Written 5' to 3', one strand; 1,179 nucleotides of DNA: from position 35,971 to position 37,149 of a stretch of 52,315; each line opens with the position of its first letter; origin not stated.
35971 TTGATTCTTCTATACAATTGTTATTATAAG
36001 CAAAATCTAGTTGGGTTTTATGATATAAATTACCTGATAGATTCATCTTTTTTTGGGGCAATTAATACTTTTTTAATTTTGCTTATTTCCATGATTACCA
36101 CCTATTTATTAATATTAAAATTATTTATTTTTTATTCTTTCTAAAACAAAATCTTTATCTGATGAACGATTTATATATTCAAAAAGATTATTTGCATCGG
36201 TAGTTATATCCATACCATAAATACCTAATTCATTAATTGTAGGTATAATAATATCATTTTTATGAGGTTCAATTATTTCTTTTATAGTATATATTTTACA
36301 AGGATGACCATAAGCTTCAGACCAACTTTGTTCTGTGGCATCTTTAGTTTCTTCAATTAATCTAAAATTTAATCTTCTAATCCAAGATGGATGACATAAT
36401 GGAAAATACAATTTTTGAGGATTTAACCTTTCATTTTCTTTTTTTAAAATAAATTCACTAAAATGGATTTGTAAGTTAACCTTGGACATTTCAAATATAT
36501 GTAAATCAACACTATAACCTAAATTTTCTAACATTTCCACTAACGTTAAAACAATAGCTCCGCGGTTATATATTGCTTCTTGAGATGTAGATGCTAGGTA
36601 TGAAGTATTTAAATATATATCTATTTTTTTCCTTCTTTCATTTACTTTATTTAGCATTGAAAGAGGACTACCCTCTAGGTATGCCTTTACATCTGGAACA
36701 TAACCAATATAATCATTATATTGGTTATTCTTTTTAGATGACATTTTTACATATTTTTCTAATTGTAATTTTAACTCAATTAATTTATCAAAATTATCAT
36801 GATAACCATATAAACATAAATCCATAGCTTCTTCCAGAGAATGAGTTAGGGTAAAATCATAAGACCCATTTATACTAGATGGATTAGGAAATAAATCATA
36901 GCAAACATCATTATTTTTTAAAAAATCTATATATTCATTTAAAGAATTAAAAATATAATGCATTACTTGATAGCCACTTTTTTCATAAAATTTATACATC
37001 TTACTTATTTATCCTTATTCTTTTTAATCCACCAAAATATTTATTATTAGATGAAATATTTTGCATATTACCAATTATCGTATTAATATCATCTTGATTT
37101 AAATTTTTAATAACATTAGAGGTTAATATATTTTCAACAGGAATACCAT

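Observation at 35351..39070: Inserted three-gene cassette: novel-N-domain CobS/MoxR-like AAA+ ATPase + 292-aa partner + Fic, beside an XRE gene relic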

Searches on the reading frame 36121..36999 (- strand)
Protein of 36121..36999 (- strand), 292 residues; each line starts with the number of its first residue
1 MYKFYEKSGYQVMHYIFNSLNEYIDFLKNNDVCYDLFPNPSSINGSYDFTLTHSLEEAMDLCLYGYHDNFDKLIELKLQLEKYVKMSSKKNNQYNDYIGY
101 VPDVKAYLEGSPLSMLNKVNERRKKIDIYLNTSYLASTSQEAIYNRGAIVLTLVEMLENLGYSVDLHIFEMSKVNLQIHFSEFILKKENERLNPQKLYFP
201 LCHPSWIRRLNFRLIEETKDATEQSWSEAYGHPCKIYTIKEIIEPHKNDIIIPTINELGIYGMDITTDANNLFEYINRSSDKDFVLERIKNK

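Call 3: search_protein_families(library=pfam, proteins=[window:36121-36999:-], max_evalue=0.1)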
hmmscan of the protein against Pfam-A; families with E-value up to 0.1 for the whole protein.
window:36121-36999:- (292 aa): 1 family
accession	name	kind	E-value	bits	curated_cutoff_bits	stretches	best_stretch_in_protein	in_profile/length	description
PF23822.1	DUF7192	-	5.6e-32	111.6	27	1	11-257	10-262/281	Domain of unknown function (DUF7192)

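Call 5: search_protein_families(library=phrogs, proteins=[window:36121-36999:-], max_evalue=0.01)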
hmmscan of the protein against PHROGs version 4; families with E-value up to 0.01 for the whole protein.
window:36121-36999:- (292 aa): 2 families
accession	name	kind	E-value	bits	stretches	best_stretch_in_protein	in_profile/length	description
phrog_1909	-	unknown function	2.1e-35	123.3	1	11-233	13-245/287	-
phrog_7005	-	unknown function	1.2e-08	35.6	1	72-232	80-240/281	-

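Call 6: search_protein_families(library=padloc, proteins=[window:36121-36999:-], max_evalue=0.01)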
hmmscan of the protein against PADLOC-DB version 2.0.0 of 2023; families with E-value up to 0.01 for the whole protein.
window:36121-36999:- (292 aa): 0 families

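Call 7: search_protein_families(library=ncbifam, proteins=[window:36121-36999:-], max_evalue=0.01)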
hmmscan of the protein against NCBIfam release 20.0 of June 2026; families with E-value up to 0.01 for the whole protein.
window:36121-36999:- (292 aa): 0 families

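Call 17: search_dna_similar(query=window:36121-36999:-, collection=phages, mode=protein, max_rows=25, rows=spread)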
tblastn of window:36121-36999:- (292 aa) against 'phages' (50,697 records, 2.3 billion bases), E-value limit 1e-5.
Records with a match: 241; places in all: 241; records where one place covers at least 80% of the query: 6.
Best place of each record, by identity: <60% 241.
By first word of the organism name: Staphylococcus 236; Clostridium 1; Enterococcus 1; Tunturiibacter 1; Caudoviricetes 1; Rhizobium 1.
By host as written in the record: Staphylococcus aureus 85; - 30; Staphylococcus sp. 17; Staphylococcus carnosus TM300 17; Staphylococcus xylosus M1997-2/10 8; Staphylococcus aureus ATCC 25923 6; Staphylococcus 6; Staphylococcus ureilyticus ATCC49330 4; and 47 more.
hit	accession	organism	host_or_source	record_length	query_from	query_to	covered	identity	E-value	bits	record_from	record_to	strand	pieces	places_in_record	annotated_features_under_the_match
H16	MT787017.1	Staphylococcus phage WV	Staphylococcus aureus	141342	17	270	87%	30.3%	3e-23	105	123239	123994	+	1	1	record has no annotation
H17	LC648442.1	Staphylococcus phage vB_SsapH-Golestan-105-M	Staphylococcus saprophyticus 105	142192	17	232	74%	32.6%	4e-23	104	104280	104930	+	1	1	hypothetical protein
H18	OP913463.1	Staphylococcus virus vB_SurM-PSU5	Staphylococcus ureilyticus ATCC49330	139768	17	231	74%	32.7%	3e-23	105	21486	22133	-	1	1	hypothetical protein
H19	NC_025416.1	Staphylococcus phage MCE-2014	Staphylococcus aureus BCP88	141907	17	231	74%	32.7%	4e-23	104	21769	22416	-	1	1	hypothetical protein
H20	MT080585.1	Staphylococcus phage vB_SauM_EW18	Staphylococcus carnosus TM300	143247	17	231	74%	32.7%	4e-23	104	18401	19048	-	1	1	record has no annotation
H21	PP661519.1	Staphylococcus phage vB_SauM-SDQ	Staphylococcus sp. ATCC 43300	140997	17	231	74%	32.7%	4e-23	104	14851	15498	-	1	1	hypothetical protein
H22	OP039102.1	Staphylococcus phage LJT-1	Staphylococcus aureus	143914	17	231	74%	32.7%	4e-23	104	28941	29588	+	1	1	hypothetical protein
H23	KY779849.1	Staphylococcus phage qdsa002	Staphylococcus aureus ATCC 43300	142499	17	231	74%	32.7%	4e-23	104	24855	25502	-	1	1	hypothetical protein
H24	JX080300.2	Staphylococcus phage Staph1N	Staphylococcus aureus strain NCTC9789 ...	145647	17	231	74%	32.3%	5e-23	104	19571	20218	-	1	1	hypothetical protein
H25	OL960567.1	Staphylococcus phage APTC_SA_2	Staphylococcus aureus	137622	17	231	74%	32.3%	5e-23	104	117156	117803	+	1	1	hypothetical protein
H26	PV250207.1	Staphylococcus phage vB_Sau_BCPSau_005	Staphylococcus aureus 012/05-15/R (JSC ...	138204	17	231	74%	32.3%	5e-23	104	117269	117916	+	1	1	hypothetical protein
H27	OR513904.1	Staphylococcus phage vB_SauH-Ge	Staphylococcus aureus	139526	17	231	74%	32.3%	5e-23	104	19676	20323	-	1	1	hypothetical protein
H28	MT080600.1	Staphylococcus phage vB_SauM_EW71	Staphylococcus carnosus TM300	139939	17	231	74%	32.3%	5e-23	104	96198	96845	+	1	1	record has no annotation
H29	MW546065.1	Staphylococcus phage PM22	-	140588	17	231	74%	32.3%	5e-23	104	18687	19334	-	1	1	hypothetical protein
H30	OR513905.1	Staphylococcus phage vB_SauH-H33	Staphylococcus aureus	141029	17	231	74%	32.3%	5e-23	104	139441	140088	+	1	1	hypothetical protein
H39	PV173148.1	Enterococcus phage vB_CECAV_04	Enterococcus cecorum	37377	41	231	65%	35.6%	1e-23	106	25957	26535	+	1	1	hypothetical protein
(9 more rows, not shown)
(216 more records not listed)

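Call 32: find_homologous_proteins(query=window:36121-36999:-, max_evalue=0.001)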
Query window:36121-36999:- (292 aa): 238 proteins with E <= 0.001 among 797 candidates; the best 120 are listed.
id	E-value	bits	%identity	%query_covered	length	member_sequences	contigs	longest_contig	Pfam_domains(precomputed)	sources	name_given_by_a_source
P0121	2.7e-193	659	100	100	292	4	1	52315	PF23822.2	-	-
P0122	8.5e-155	532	81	99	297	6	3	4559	PF23822.2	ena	-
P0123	1.5e-141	489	74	99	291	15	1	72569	PF23822.2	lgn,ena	-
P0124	3.3e-140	484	73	99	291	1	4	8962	PF23822.2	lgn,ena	-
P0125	6.9e-140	483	73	99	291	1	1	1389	PF23822.2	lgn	-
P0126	1.3e-139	482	72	99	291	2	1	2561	PF23822.2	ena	-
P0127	6.7e-137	473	72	99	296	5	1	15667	PF23822.2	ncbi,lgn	-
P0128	1.5e-136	472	72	99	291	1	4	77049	PF23822.2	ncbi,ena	-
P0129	7.0e-136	470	70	99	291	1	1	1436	PF23822.2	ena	-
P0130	1.1e-130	453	68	99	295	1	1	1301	PF23822.2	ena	-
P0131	1.1e-129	450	69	99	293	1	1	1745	PF23822.2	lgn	-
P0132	2.5e-129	449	66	99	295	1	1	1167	PF23822.2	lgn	-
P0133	2.2e-127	442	68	99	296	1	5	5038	PF23822.2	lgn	-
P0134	5.8e-127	441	68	99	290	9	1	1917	PF23822.2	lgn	-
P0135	5.1e-126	438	68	99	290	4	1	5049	PF23822.2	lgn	-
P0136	3.5e-123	428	67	100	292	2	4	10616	PF23822.2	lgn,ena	-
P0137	1.4e-122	426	66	100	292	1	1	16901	PF23822.2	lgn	-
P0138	1.6e-122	426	66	99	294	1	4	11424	PF23822.2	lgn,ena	-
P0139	1.5e-121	423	65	96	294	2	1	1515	PF23822.2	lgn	-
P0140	5.1e-121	421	65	99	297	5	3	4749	PF23822.2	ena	-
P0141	1.3e-120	420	65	99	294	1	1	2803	PF23822.2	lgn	-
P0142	2.1e-120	419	65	99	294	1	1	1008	PF23822.2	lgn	-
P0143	2.7e-120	419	65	99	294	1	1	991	PF23822.2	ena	-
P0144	7.8e-120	417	63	99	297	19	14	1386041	PF23822.2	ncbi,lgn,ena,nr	ncbi:MAG: hypothetical protein IJA30_01350 [Bacilli bacterium]|nr:hypothetical protein [Bacilli bact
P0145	1.1e-118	414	64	99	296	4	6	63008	PF23822.2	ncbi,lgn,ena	-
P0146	1.3e-118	414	62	99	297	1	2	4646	PF23822.2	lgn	-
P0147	1.9e-118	413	62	99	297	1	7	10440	PF23822.2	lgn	-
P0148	1.9e-118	413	62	99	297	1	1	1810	PF23822.2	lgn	-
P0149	2.9e-118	412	62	99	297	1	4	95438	PF23822.2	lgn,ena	-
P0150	9.1e-118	411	62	99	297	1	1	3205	PF23822.2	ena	-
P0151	1.0e-117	411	62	99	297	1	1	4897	PF23822.2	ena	-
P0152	1.0e-117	411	62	99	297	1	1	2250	PF23822.2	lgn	-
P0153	1.2e-117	410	61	99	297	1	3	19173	PF23822.2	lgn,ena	-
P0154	1.2e-117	410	62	99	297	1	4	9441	PF23822.2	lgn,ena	-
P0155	1.4e-117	410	62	99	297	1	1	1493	PF23822.2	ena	-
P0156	1.5e-117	410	61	99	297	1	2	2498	PF23822.2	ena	-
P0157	1.6e-117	410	61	99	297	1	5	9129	PF23822.2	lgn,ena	-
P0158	1.7e-117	410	63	99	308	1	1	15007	PF23822.2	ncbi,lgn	-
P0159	1.7e-117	410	64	99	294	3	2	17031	PF23822.2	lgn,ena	-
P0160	1.7e-117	410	61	99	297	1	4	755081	PF23822.2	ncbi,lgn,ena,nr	ncbi:MAG: hypothetical protein IJE53_04935 [Bacilli bacterium]|nr:hypothetical protein [Bacilli bact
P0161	4.6e-117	408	61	99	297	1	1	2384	PF23822.2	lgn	-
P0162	4.9e-117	408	61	99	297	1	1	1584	PF23822.2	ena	-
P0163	5.9e-117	408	62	99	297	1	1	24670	PF23822.2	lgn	-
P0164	5.9e-117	408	62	100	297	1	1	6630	PF23822.2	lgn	-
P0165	6.3e-117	408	61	99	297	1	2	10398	PF23822.2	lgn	-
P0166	1.0e-116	407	61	99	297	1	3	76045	PF23822.2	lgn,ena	-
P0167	1.2e-116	407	61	99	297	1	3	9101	PF23822.2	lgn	-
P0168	1.2e-116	407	61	99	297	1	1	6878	PF23822.2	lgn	-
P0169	1.8e-116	406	61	99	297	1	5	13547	PF23822.2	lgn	-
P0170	1.8e-116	406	61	99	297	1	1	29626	PF23822.2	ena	-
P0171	4.7e-116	405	61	99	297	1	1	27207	PF23822.2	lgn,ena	-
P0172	5.6e-115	402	62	99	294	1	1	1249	PF23822.2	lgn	-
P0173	8.5e-115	401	61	100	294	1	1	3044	PF23822.2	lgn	-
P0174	3.3e-114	399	63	99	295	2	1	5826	PF23822.2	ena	-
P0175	4.5e-114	399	61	99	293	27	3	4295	PF23822.2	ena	-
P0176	4.6e-114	399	61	99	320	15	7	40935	PF23822.2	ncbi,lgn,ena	-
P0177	5.1e-114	398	61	99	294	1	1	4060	PF23822.2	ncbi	-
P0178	1.2e-113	397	62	99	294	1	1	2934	PF23822.2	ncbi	-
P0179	1.7e-113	397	61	99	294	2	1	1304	PF23822.2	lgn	-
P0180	3.2e-113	396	61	99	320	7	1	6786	PF23822.2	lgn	-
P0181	8.3e-113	394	60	99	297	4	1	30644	PF23822.2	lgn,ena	-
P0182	3.0e-111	389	61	99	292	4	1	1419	PF23822.2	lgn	-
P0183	1.0e-110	388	60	100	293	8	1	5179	PF23822.2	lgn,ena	-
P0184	1.2e-110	387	60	99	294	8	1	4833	PF23822.2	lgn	-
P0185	6.9e-110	385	61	99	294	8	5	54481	PF23822.2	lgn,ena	-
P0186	1.5e-109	384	62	99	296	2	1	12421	PF23822.2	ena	-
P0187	8.7e-108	378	59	99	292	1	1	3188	PF23822.2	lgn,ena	-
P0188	6.8e-103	362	57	99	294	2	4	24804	PF23822.2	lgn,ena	-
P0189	1.5e-102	361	58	99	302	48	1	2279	PF23822.2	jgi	-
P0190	1.7e-102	361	58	99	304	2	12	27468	PF23822.2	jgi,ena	-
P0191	2.3e-102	360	56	99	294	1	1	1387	PF23822.2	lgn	-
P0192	3.3e-102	360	57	99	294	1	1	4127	PF23822.2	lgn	-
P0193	1.4e-100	354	56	99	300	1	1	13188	PF23822.2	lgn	-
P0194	2.1e-100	354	55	100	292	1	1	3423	PF23822.2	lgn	-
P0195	5.6e-100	352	57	99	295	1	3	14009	PF23822.2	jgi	-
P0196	7.1e-99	349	57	99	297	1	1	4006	PF23822.2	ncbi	-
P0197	8.9e-99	348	56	99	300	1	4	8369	PF23822.2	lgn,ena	-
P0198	3.2e-98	347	64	79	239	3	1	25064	PF23822.2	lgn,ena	-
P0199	6.2e-98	346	55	99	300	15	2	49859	PF23822.2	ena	-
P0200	1.1e-97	345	55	96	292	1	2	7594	PF23822.2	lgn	-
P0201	3.8e-97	343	54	96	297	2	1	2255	PF23822.2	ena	-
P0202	8.8e-97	342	54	96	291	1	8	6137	PF23822.2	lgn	-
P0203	1.3e-96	341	54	99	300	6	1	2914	PF23822.2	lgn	-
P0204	1.4e-96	341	57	99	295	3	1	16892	PF23822.2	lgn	-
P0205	3.1e-96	340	56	98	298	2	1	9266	PF23822.2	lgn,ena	-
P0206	3.8e-96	340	53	95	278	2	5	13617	PF23822.2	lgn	-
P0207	4.4e-96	340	56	99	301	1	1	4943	PF23822.2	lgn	-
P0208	5.0e-96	339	53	99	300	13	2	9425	PF23822.2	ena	-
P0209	5.7e-96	339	56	99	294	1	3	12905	PF23822.2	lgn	-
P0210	8.2e-96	339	54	99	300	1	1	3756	PF23822.2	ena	-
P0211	8.5e-96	339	54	99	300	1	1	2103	PF23822.2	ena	-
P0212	1.7e-95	338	53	99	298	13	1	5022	PF23822.2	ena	-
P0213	2.2e-95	337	54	99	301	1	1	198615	PF23822.2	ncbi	-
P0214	5.3e-95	336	53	99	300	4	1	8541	PF23822.2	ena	-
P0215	9.4e-95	335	55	99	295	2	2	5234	PF23822.2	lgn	-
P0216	1.0e-94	335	53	99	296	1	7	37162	PF23822.2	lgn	-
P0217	1.1e-94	335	54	99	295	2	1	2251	PF23822.2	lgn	-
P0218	2.1e-94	334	51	100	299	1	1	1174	PF23822.2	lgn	-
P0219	3.7e-94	333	53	99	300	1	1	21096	PF23822.2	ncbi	-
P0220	7.1e-94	332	53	100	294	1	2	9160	PF23822.2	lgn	-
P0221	1.5e-93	331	52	99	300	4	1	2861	PF23822.2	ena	-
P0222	4.1e-93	330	54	99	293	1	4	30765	PF23822.2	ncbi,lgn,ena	-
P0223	4.1e-93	330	52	96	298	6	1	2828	PF23822.2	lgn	-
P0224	7.0e-93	329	55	100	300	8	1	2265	PF23822.2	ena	-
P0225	1.4e-92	328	53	99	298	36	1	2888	PF23822.2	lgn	-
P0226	2.9e-92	327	53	99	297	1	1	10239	PF23822.2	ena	-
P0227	3.6e-92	327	53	99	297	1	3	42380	PF23822.2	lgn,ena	-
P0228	3.8e-92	327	53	96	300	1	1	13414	PF23822.2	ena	-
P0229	5.0e-92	326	54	99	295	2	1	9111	PF23822.2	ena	-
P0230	6.0e-92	326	52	100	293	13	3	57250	PF23822.2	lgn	-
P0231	6.8e-92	326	54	99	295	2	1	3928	PF23822.2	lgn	-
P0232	6.9e-92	326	52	99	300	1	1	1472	PF23822.2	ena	-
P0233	1.2e-91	325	54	96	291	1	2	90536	PF23822.2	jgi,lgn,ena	-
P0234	1.4e-91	325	52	99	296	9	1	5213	PF23822.2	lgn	-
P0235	1.4e-91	325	50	99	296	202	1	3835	PF23822.2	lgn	-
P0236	1.4e-91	325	53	99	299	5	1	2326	PF23822.2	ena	-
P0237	1.5e-91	325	53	99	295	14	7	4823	PF23822.2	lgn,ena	-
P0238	2.2e-91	324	50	96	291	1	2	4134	PF23822.2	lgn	-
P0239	2.3e-91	324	56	95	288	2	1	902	PF23822.2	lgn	-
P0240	2.4e-91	324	52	99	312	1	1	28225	PF23822.2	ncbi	-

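Call 36: search_solved_structures(query=A2, max_evalue=10, show_alignments=1)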
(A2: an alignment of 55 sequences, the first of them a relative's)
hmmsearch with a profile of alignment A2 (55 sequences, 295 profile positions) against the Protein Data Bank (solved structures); distinct sequences matched with E-value up to 10: 0.

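Call 49: predict_structure(alignment_id=A2)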
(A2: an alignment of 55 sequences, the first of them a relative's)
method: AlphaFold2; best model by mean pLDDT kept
length: 292 residues; sequences in the alignment: 55
mean_pLDDT: 85.6   pTM: 0.81
mean pLDDT of the five models: 85.6, 85.6, 84.9, 84.6, 84.2
residues with pLDDT >= 90: 194; 70-90: 55; 50-70: 11; < 50: 32
segments of 3 or more residues with pLDDT < 50: 87-106, 110-118
pLDDT, mean of each block of 10 residues (from residue 1): 96 97 96 95 91 95 86 89 58 37 47 46 83 87 95 92 95 96 93 92 92 96 93 93 91 93 93 89 82 59
secondary structure, 60 per line:
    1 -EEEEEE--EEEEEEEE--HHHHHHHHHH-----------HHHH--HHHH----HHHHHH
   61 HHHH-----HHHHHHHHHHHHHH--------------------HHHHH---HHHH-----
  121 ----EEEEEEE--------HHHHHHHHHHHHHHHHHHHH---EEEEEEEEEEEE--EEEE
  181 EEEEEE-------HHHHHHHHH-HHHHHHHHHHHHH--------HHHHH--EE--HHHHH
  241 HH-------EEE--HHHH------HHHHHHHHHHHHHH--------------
elements in order: E2-7 E10-17 H20-29 H41-44 H47-50 H55-64 H70-83 H104-108 H112-115 E125-131 H140-159 E163-174 E177-186 H194-202 H204-216 H225-229 H236-242 E250-252 H255-258 H265-278

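Call 53: fold_search(model_id=the predicted structure, library=pdb)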
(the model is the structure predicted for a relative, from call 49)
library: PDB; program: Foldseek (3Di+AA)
matches with E <= 10: 566; with E <= 0.001: 0
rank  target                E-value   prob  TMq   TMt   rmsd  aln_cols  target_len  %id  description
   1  9qh6_G                3.8e-03  0.90  0.21  0.21  12.0       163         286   11  NorQ in complex with NorD VWA domain from Paracoccus denitrificans (released 2026-03-25)
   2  9qhd_G                2.3e-02  0.95  0.19  0.20   6.1        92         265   17  NorQD complex state 1 from Jhaorihella thermophila (released 2026-03-25)
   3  9qhe_G                5.2e-02  0.85  0.18  0.21   5.6        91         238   20  NorQD complex state 2 from Jhaorihella thermophila (released 2026-03-25)
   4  9qh8_G                8.4e-02  0.33  0.23  0.26  10.9       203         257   11  reduced NorQ-NorD VWA domain complex from Paracoccus denitrificans (released 2026-03-25)
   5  9u62_B                1.4e-01  0.14  0.19  0.12  12.7       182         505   14  AP pathways C3 convertase C3bBbP and C3 complex (released 2026-01-14)
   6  2xwj_I                1.9e-01  0.21  0.21  0.10  11.3       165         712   14  Crystal Structure of Complement C3b in Complex with Factor B (released 2011-01-12)
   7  4hqf                  2.3e-01  0.13  0.19  0.25   9.3       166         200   10  Crystal structure of Plasmodium falciparum TRAP, I4 form (released 2012-12-26)
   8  8ag4_A                2.5e-01  0.12  0.18  0.12  12.1       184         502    9  Vaccinia C16 protein bound to Ku70/Ku80 (released 2022-11-09)
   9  9q9f_K                2.8e-01  0.21  0.24  0.16  11.2       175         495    9  DNA-PK bound to a 153 bp H2AX nucleosome model 1 (released 2026-01-14)
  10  7lsy_A                2.8e-01  0.13  0.19  0.13  11.5       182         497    8  NHEJ Short-range synaptic complex (released 2021-04-14)
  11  6gqx_B                2.9e-01  0.03  0.11  0.15  14.5       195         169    6  KRAS-169 Q61H GPPNHP + CH-2 (released 2019-02-06)
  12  8uin_J                3.1e-01  0.14  0.20  0.25  11.8       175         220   12  Structure of the C3bBb-albicin complex (released 2024-05-08)
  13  6erh_C                3.3e-01  0.11  0.18  0.13  11.7       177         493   10  Complex of XLF and heterodimer Ku bound to DNA (released 2018-10-17)
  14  6erf_E                3.3e-01  0.11  0.19  0.13  11.7       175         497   11  Complex of APLF factor and Ku heterodimer bound to DNA (released 2018-10-17)
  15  6erf_C                3.5e-01  0.10  0.19  0.13  11.7       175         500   11  Complex of APLF factor and Ku heterodimer bound to DNA (released 2018-10-17)
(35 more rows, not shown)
